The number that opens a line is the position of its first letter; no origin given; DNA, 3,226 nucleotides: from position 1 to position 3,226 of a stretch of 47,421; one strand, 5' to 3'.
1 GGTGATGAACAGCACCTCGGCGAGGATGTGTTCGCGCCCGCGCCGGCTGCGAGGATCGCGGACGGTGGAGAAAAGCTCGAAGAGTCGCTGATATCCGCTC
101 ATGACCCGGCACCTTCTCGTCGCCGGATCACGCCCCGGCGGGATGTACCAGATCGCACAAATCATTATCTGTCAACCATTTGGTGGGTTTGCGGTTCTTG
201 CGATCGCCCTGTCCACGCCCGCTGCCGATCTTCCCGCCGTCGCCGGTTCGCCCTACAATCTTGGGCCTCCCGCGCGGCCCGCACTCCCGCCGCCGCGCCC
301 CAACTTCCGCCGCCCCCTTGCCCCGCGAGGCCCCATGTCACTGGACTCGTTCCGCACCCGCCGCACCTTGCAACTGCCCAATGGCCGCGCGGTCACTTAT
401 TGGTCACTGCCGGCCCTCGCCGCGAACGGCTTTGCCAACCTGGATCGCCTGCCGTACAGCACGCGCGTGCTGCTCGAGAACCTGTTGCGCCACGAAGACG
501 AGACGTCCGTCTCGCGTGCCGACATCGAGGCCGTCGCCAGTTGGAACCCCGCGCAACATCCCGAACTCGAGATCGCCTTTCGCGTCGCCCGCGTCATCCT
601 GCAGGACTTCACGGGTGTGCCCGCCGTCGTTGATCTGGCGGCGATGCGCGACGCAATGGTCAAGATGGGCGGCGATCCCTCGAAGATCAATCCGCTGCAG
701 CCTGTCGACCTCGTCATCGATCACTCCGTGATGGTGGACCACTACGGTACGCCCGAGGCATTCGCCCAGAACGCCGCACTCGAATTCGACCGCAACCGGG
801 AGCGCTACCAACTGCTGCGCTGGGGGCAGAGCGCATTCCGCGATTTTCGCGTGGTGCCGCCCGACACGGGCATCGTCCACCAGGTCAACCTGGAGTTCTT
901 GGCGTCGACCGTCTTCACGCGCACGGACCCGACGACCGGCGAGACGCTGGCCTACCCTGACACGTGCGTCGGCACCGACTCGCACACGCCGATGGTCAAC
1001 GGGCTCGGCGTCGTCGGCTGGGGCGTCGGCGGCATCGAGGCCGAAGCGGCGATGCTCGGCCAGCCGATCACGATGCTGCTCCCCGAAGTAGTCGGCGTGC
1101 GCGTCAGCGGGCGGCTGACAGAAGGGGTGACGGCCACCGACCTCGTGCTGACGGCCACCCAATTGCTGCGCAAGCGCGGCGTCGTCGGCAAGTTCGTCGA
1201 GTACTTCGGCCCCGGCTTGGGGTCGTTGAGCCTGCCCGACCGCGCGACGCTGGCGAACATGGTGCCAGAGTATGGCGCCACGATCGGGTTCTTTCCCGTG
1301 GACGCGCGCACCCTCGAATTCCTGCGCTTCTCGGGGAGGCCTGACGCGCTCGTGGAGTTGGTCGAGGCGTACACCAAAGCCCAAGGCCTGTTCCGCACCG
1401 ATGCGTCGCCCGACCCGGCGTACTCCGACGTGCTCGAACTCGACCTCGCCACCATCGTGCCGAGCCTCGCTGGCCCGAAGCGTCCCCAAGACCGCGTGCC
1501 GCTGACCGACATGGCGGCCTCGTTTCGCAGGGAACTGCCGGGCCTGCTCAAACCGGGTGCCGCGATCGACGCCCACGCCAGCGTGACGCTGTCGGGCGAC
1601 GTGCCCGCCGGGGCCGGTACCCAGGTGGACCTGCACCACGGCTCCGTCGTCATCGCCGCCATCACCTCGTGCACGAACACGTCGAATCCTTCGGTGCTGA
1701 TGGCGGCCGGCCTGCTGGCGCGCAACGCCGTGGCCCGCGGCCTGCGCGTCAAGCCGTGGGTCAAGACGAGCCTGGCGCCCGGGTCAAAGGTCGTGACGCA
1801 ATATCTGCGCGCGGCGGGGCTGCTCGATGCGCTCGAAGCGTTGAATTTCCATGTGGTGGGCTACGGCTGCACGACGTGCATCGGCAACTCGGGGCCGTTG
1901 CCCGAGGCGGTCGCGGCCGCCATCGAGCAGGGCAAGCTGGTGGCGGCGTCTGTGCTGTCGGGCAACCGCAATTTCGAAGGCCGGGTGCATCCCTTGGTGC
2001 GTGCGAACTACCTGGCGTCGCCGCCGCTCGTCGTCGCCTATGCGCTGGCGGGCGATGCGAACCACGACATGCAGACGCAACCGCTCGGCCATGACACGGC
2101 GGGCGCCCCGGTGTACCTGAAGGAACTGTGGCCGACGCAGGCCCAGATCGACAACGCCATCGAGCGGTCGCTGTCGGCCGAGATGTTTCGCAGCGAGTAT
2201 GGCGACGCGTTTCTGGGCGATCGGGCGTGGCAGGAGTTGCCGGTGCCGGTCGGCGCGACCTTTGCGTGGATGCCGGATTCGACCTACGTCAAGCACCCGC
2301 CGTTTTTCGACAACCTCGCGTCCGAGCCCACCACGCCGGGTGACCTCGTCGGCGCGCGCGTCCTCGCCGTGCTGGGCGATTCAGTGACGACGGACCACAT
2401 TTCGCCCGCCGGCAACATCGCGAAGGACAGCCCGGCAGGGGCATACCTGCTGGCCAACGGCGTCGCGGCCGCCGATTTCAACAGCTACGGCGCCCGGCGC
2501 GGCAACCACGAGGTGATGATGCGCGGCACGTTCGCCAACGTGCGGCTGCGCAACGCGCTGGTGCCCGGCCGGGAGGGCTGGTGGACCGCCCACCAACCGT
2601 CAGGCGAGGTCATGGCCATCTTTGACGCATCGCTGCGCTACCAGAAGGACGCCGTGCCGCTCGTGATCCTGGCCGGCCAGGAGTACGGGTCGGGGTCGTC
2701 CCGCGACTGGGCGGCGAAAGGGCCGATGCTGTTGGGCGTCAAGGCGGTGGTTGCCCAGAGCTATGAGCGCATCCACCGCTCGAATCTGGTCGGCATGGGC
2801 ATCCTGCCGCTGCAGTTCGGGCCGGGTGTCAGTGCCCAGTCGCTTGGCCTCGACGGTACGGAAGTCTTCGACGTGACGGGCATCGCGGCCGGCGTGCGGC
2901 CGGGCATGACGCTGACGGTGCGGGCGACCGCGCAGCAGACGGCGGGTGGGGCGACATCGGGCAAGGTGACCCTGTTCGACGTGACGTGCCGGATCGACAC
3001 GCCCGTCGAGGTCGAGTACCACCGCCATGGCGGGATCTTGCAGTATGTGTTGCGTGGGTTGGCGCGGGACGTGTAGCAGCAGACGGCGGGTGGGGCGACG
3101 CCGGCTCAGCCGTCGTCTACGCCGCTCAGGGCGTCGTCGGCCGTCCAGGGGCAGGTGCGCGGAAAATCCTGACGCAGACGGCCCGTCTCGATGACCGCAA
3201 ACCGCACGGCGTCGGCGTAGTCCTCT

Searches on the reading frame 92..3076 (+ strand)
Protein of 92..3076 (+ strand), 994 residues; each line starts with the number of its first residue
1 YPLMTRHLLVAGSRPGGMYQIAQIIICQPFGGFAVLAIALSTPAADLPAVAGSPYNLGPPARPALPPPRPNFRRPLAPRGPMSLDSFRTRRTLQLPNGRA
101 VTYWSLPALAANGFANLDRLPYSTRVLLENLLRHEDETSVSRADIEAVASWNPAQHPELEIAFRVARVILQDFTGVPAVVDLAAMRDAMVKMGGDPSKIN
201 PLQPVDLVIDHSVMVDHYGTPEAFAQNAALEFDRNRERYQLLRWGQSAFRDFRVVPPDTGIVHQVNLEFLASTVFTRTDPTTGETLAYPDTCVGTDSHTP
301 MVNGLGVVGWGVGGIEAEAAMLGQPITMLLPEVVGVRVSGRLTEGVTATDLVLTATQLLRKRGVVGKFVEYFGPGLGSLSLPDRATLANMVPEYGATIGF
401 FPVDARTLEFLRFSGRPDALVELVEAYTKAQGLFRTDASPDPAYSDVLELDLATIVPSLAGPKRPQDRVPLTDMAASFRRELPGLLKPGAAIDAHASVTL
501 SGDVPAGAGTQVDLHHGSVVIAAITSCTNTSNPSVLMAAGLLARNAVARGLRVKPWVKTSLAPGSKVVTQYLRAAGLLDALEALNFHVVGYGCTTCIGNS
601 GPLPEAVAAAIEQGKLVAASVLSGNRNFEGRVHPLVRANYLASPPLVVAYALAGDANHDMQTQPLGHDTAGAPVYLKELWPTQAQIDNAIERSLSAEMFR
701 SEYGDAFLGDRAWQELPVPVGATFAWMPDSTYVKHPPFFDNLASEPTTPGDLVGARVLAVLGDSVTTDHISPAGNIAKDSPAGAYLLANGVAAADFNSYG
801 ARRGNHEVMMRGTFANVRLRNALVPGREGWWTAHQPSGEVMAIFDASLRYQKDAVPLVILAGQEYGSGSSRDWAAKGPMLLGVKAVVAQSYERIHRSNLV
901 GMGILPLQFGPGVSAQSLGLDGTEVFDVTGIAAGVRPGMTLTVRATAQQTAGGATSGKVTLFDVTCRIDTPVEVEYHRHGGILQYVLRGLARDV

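Call 42: search_protein_families(library=pfam, proteins=[window:92-3076:+], max_evalue=0.01)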
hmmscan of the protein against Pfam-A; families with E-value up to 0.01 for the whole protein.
window:92-3076:+ (994 aa): 2 families
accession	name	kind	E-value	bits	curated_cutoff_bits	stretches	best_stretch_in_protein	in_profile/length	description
PF00330.25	Aconitase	-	1.2e-163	545.8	28.7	1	158-654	14-463/463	Aconitase family (aconitate hydratase)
PF00694.25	Aconitase_C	-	2.2e-40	138.4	22.8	1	785-909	4-128/131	Aconitase C-terminal domain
